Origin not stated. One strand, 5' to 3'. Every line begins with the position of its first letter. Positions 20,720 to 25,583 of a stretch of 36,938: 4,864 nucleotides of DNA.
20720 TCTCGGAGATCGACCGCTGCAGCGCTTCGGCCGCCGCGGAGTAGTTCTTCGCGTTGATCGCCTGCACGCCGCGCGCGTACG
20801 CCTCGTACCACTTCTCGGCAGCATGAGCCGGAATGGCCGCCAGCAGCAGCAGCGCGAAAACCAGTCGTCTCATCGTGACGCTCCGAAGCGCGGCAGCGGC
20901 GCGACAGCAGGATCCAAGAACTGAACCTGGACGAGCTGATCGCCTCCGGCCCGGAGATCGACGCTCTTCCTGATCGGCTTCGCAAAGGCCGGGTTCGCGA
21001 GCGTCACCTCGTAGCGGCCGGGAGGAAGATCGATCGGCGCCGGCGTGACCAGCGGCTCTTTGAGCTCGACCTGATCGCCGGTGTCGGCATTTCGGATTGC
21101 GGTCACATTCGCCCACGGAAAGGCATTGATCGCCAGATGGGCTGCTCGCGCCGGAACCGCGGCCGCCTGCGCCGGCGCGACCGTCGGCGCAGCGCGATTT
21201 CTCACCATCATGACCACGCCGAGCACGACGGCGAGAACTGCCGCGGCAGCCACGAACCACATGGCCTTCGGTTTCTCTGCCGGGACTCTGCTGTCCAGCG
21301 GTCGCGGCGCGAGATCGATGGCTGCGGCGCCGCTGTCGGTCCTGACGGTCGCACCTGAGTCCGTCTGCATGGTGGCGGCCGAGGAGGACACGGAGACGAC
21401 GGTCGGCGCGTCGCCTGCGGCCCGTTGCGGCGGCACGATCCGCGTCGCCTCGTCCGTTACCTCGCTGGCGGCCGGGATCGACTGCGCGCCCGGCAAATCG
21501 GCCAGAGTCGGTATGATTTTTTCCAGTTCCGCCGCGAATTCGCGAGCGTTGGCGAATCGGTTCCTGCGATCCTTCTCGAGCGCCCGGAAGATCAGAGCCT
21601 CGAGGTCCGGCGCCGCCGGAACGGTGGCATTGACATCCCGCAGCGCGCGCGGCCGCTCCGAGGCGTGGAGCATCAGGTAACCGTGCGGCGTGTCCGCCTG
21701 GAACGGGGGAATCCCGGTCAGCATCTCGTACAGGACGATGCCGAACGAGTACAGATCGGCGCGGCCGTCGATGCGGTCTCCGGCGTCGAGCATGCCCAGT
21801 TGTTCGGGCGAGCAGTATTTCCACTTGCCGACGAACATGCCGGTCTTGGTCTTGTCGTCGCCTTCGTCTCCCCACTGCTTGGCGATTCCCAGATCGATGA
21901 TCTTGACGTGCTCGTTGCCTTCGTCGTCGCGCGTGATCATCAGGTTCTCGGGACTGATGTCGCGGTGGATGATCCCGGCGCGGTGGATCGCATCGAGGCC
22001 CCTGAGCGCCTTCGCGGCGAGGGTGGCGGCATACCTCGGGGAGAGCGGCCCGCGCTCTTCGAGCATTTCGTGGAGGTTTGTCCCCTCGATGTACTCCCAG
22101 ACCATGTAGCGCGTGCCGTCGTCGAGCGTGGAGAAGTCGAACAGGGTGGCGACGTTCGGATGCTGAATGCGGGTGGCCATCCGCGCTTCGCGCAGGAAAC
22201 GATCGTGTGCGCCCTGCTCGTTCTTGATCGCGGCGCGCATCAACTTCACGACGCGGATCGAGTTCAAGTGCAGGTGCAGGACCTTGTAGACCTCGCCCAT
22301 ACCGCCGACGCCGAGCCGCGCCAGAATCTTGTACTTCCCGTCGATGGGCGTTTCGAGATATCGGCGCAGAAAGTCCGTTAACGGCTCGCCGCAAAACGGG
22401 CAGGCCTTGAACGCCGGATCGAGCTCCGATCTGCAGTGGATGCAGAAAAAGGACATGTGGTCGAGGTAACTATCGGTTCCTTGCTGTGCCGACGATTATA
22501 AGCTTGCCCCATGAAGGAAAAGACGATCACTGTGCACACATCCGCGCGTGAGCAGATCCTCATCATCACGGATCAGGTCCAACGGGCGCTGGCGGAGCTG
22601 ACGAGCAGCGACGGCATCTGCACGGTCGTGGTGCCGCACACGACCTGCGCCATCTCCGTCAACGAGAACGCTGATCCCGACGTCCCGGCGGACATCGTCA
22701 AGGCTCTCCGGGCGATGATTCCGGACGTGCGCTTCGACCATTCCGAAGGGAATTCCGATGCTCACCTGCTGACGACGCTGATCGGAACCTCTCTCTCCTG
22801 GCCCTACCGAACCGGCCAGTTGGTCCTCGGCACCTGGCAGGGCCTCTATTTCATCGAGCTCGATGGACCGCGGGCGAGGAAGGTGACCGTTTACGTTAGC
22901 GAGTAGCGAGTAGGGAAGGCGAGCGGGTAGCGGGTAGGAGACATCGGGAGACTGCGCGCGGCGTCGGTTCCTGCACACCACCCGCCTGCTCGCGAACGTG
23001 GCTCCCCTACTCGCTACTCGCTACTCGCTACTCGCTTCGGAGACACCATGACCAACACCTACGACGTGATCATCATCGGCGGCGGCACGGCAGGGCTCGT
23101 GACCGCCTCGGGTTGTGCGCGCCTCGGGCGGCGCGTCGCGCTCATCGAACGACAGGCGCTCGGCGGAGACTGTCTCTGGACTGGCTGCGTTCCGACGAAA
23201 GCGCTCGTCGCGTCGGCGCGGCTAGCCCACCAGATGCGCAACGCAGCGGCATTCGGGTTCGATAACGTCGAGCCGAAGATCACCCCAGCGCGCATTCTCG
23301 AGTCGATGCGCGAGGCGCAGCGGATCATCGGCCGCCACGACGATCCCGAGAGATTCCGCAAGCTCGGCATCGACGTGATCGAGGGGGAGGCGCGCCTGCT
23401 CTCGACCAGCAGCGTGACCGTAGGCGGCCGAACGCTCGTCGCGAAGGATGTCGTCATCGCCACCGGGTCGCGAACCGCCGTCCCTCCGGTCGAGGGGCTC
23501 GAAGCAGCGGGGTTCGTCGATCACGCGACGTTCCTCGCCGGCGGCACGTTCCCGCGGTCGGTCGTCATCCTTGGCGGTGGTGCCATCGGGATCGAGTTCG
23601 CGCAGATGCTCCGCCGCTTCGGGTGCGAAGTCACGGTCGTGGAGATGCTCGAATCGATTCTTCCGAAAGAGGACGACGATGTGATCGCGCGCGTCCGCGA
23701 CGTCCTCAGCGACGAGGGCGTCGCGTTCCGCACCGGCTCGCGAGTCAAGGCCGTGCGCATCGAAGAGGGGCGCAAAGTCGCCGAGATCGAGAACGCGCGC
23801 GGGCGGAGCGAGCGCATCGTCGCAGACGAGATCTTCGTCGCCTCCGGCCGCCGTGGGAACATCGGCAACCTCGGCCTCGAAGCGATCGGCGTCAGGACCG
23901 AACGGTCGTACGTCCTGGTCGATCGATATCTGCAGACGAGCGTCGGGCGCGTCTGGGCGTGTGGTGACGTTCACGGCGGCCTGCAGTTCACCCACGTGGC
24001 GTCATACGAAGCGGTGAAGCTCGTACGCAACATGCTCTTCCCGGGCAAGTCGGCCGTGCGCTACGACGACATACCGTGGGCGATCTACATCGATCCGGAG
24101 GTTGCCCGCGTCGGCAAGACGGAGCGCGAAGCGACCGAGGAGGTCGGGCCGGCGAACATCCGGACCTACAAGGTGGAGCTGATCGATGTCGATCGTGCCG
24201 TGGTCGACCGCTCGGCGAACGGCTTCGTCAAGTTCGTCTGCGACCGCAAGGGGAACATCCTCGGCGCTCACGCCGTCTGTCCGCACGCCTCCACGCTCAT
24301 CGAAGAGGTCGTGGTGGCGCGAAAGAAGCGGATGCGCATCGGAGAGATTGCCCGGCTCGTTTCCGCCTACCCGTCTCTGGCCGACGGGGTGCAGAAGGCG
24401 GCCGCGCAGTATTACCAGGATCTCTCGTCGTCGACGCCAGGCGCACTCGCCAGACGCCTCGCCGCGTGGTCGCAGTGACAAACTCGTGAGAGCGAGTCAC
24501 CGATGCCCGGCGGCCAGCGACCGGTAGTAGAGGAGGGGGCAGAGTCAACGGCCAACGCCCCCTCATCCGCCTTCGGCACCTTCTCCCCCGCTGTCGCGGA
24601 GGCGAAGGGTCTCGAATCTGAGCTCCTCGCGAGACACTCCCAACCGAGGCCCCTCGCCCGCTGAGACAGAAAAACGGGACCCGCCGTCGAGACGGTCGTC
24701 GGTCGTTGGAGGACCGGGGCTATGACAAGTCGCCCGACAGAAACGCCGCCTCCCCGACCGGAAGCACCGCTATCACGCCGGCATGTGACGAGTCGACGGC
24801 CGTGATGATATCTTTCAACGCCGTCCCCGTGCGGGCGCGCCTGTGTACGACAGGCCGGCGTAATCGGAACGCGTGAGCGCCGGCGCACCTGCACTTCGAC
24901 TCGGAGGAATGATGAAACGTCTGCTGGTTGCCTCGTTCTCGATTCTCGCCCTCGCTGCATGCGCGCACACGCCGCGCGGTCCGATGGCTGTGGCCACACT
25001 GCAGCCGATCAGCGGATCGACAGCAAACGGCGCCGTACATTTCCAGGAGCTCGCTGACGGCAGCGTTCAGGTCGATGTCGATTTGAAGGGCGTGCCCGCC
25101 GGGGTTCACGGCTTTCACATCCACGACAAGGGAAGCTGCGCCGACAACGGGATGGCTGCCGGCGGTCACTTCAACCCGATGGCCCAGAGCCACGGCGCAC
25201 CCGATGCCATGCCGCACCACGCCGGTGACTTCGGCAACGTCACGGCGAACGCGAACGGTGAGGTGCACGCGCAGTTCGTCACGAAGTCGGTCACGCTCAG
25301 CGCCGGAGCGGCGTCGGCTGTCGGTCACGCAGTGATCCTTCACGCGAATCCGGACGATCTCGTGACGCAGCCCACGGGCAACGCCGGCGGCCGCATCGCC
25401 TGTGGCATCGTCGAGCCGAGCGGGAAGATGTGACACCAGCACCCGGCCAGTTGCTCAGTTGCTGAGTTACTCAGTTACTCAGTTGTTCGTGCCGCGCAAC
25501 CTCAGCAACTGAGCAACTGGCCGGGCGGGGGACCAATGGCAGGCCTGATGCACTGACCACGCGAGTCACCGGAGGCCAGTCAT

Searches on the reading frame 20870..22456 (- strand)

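Call 72: search_protein_families(library=pfam, proteins=[window:20870-22456:-], max_evalue=0.0001)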
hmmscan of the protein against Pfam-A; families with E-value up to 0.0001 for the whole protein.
window:20870-22456:- (528 aa): 3 families
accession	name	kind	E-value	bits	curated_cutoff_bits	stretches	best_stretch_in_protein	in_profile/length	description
PF00069.31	Pkinase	-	4.1e-47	161.2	31.7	1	42-302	1-253/263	Protein kinase domain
PF07714.23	PK_Tyr_Ser-Thr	-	1.1e-28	100.7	23.1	1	44-259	3-212/258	Protein tyrosine and serine/threonine kinase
PF17667.7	Pkinase_fungal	-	1.6e-08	34.1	24.1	1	150-206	295-355/387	Fungal protein kinase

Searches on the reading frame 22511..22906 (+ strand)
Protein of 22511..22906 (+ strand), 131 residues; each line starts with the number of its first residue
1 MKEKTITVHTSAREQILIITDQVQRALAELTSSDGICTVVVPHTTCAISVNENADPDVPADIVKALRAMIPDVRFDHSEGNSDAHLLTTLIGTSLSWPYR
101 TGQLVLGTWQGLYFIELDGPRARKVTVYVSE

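Call 72: search_protein_families(library=pfam, proteins=[window:22511-22906:+], max_evalue=0.0001)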
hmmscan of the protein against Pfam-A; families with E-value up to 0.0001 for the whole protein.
window:22511-22906:+ (131 aa): 1 family
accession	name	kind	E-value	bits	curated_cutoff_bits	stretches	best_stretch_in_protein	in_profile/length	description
PF01894.22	UPF0047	-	6.1e-36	123.6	27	1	19-128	2-116/117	Uncharacterised protein family UPF0047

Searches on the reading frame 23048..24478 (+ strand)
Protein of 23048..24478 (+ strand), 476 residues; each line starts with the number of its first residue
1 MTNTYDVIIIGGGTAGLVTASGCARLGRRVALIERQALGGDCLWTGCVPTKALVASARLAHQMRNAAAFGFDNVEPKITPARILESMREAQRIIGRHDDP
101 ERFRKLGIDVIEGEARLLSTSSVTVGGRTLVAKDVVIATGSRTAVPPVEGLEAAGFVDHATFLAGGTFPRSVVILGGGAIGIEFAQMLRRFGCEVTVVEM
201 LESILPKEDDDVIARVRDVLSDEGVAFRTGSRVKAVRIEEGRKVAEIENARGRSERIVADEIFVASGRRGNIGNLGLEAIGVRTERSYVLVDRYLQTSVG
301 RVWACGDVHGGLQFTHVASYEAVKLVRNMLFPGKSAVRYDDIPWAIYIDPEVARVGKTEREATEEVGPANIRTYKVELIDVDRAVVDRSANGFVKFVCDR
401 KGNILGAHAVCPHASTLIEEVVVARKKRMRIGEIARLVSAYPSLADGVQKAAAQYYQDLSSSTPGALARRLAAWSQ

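Call 72: search_protein_families(library=pfam, proteins=[window:23048-24478:+], max_evalue=0.0001)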
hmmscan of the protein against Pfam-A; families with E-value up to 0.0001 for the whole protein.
window:23048-24478:+ (476 aa): 13 families
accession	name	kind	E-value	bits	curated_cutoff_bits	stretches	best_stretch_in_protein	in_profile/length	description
PF07992.20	Pyr_redox_2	-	2.7e-62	211.3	26.1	1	5-322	1-291/291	Pyridine nucleotide-disulphide oxidoreductase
PF00070.33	Pyr_redox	-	1.6e-25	89.9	22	1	171-247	1-77/82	Pyridine nucleotide-disulphide oxidoreductase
PF02852.28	Pyr_redox_dim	-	2.2e-25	89.4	25.3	1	342-451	1-109/110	Pyridine nucleotide-disulphide oxidoreductase, dimerisation domain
PF01266.30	DAO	-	8.1e-11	42.5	27.9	1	6-39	1-35/353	FAD dependent oxidoreductase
PF13738.12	Pyr_redox_3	-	1.2e-10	41.6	30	1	123-306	116-305/305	Pyridine nucleotide-disulphide oxidoreductase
PF01134.28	GIDA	-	7.4e-10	38.9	22.1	1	6-141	1-150/391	Glucose inhibited division protein A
PF03486.20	HI0933_like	-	8.5e-10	38.9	50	1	6-37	2-33/244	HI0933-like protein Rossmann domain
PF13450.12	NAD_binding_8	-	2.8e-09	37.6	21.9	1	9-42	1-35/68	NAD(P)-binding Rossmann-like domain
PF12831.13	FAD_oxidored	-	3.9e-07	30.2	27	1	6-40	1-36/416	FAD dependent oxidoreductase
PF01262.27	AlaDh_PNT_C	-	4.3e-07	30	23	0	162-212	18-71/214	Alanine dehydrogenase/PNT, C-terminal domain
PF01494.25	FAD_binding_3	-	4.8e-06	26.5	22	0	5-37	2-34/349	FAD binding domain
PF01946.23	Thi4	-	1.8e-05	24.5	26.2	0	5-55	18-69/235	Thi4 family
PF00890.30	FAD_binding_2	-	3.4e-05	23.7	20.4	1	6-37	1-32/414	FAD binding domain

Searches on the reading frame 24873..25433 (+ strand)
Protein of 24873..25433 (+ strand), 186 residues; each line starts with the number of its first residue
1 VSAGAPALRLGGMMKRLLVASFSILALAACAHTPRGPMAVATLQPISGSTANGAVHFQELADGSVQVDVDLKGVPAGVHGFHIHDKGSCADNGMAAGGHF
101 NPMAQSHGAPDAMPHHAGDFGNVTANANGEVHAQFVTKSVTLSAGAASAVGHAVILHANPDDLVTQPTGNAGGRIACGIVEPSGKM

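Call 72: search_protein_families(library=pfam, proteins=[window:24873-25433:+], max_evalue=0.0001)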
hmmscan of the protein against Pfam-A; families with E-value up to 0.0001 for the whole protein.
window:24873-25433:+ (186 aa): 1 family
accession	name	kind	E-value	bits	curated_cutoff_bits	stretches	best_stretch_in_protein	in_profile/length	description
PF00080.25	Sod_Cu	-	4.3e-41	140.9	28.9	1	52-180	2-133/133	Copper/zinc superoxide dismutase (SODC)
